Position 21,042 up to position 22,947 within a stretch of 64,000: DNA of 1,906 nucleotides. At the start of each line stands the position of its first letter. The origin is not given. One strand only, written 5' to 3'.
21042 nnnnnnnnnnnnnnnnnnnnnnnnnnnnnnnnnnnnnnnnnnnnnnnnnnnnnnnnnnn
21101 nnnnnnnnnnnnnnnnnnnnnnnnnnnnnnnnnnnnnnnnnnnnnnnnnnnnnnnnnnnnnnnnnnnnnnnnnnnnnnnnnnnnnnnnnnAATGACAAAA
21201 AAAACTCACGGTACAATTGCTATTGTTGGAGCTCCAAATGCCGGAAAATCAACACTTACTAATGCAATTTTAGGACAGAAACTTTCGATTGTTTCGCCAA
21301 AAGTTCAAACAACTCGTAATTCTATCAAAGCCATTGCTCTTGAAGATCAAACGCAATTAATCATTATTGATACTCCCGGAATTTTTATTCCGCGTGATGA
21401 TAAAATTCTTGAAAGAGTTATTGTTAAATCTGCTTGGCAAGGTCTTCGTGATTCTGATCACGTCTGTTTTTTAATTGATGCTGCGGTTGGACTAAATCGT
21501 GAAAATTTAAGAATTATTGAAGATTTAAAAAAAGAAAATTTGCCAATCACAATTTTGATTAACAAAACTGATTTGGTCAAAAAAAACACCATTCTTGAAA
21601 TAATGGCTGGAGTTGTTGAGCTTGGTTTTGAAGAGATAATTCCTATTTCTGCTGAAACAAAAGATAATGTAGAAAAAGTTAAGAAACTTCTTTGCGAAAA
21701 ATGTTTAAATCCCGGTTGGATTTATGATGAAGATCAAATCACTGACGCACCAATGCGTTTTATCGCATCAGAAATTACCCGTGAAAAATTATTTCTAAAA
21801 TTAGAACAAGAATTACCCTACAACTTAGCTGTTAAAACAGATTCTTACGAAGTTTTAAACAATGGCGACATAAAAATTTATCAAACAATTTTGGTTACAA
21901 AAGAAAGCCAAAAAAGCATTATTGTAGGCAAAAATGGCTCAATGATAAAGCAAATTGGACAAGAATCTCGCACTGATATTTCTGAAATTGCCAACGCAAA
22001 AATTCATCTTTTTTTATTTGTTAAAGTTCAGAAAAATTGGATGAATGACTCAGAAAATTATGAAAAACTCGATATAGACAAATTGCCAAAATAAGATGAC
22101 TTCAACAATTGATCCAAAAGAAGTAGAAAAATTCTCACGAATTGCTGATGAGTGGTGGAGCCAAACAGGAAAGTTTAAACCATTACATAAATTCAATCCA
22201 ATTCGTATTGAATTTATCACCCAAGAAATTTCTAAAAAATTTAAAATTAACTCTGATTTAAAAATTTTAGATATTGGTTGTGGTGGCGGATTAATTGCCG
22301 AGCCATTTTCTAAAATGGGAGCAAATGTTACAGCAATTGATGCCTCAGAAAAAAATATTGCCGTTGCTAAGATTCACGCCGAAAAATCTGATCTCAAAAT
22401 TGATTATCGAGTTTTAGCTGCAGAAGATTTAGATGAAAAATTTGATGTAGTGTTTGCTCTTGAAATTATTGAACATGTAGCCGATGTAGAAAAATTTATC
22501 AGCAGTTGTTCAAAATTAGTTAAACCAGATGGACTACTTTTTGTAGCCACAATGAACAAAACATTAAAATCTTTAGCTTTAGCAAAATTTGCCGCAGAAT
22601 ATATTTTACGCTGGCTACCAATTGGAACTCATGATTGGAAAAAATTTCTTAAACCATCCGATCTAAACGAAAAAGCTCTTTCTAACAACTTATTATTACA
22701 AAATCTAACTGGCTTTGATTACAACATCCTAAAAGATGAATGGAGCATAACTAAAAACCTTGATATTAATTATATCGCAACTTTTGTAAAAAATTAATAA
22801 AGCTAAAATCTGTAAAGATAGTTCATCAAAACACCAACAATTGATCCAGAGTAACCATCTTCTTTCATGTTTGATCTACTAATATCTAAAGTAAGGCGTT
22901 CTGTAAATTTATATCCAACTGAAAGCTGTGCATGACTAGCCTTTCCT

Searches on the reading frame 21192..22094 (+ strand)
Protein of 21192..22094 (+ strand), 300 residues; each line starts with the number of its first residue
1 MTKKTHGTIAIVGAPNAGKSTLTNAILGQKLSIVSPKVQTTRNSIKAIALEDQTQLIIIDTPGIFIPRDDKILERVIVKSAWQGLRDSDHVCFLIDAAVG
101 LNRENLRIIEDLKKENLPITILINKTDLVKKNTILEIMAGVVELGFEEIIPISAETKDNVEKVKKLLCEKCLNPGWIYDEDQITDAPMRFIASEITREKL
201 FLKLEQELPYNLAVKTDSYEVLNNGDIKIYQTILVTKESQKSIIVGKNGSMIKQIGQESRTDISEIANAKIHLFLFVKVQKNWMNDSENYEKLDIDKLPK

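Call 11: search_protein_families(library=ncbifam, proteins=[window:21192-22094:+], max_evalue=0.00001)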
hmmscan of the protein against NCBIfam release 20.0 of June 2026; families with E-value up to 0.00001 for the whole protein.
window:21192-22094:+ (300 aa): 21 families
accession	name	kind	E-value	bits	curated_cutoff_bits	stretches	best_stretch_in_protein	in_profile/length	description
NF000908.1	PRK00089.1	equivalog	2.9e-99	332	237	1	6-293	3-289/291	GTPase Era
TIGR00436.1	era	equivalog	1.4e-70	237.7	116.25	1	7-278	1-270/270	GTPase Era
TIGR03594.1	GTPase_EngA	equivalog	2.9e-33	115.5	306.7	1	8-171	2-160/432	ribosome biogenesis GTPase Der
TIGR00231.1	small_GTP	domain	9.1e-28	97.1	42.5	1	7-166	4-161/164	GTP-binding protein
TIGR03918.1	GTP_HydF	equivalog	1.9e-23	83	325.55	1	6-171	7-167/392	[FeFe] hydrogenase H-cluster maturation GTPase HydF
NF007071.0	PRK09518.1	equivalog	6.9e-22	77.7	953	1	2-157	267-417/706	bifunctional cytidylate kinase/GTPase Der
NF002828.0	PRK03003.1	equivalog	2.4e-19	69.3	631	1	4-156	38-185/477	ribosome biogenesis GTPase Der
TIGR00450.1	mnmE_trmE_thdF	equivalog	2.8e-19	69.6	252.6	1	8-163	211-356/446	tRNA uridine-5-carboxymethylaminomethyl(34) synthesis GTPase MnmE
NF003661.0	PRK05291.1-3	equivalog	2.7e-18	66.6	380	1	8-171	218-370/448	tRNA uridine-5-carboxymethylaminomethyl(34) synthesis GTPase MnmE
TIGR03156.1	GTP_HflX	equivalog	8.1e-14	51.3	216.75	1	4-169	187-349/351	GTPase HflX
TIGR03598.1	GTPase_YsxC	equivalog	2e-13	50.4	124.45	1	4-167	16-185/186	ribosome biogenesis GTP-binding protein YihA/YsxC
TIGR03596.1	GTPase_YlqF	equivalog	5.4e-13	48.9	208.2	1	5-68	117-177/276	ribosome biogenesis GTPase YlqF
TIGR00437.1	feoB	equivalog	2.4e-10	39.8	315.65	1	13-211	1-172/594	ferrous iron transport protein B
NF008956.1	PRK12299.1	equivalog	1.1e-09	37.7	300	1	9-169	161-323/327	GTPase ObgE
NF008955.0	PRK12297.1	equivalog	1.5e-08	34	406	0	8-64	161-217/429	GTPase ObgE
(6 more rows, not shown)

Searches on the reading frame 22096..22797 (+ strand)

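Call 11: search_protein_families(library=ncbifam, proteins=[window:22096-22797:+], max_evalue=0.00001)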
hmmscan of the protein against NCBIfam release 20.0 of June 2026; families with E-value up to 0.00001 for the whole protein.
window:22096-22797:+ (233 aa): 31 families (the best 25 are shown)
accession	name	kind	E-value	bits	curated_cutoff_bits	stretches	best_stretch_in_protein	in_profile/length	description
TIGR01983.1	UbiG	equivalog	3.1e-82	275.3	102.95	1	9-227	1-228/228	bifunctional 2-polyprenyl-6-hydroxyphenol methylase/3-demethylubiquinol 3-O-methyltransferase UbiG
TIGR02021.1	BchM-ChlM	equivalog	7.7e-15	54.9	158.9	1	53-158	54-163/218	magnesium protoporphyrin IX methyltransferase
NF008686.0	PRK11705.1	equivalog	1.2e-14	54.2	400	1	45-171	159-286/383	cyclopropane fatty acyl phospholipid synthase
NF043040.1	corrin_prot_MT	hypoth_equivalog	3.2e-14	52.9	180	1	38-152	27-149/216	corrinoid protein-associated methyltransferase CpaM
NF053839.1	CPFASynBruc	equivalog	1.5e-13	50.5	600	1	44-171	165-297/410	cyclopropane fatty acid synthase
NF045882.1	PLipidMtase_Leg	equivalog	6.1e-12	45.8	390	1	40-152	31-146/207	phospholipid N-methyltransferase PmtA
TIGR02072.1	BioC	equivalog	2e-11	44.1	184.95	1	54-158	35-141/244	malonyl-ACP O-methyltransferase BioC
TIGR01934.1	MenG_MenH_UbiE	subfamily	1.5e-10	40.7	158.35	1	44-176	30-166/223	ubiquinone/menaquinone biosynthesis methyltransferase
NF045667.1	MTase_DVU1556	equivalog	7.8e-10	38.6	155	1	41-153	10-122/213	DVU_1556 family methyltransferase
NF008264.0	PRK11036.1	equivalog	8.8e-10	38.5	366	1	48-155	40-152/261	tRNA uridine 5-oxyacetic acid(34) methyltransferase CmoM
NF001786.0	PRK00517.2-4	equivalog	4.3e-09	35.9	327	1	52-166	142-254/277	50S ribosomal protein L11 methyltransferase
NF040703.1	cyclopro_CfaB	exception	5.3e-09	35.3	650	1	44-172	150-286/393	C17 cyclopropane fatty acid synthase CfaB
NF041537.1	ArsM_AhpD_UU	exception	7.1e-09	34.9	510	1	51-153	74-183/345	arsenite methyltransferase/AhpD domain selenoprotein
TIGR00477.1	tehB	equivalog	9e-09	35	219.5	1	41-154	61-179/238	tellurite resistance methyltransferase TehB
TIGR04290.1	meth_Rta_06860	hypoth_equivalog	1.3e-08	34.6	300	1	54-129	50-129/226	TIGR04290 family methyltransferase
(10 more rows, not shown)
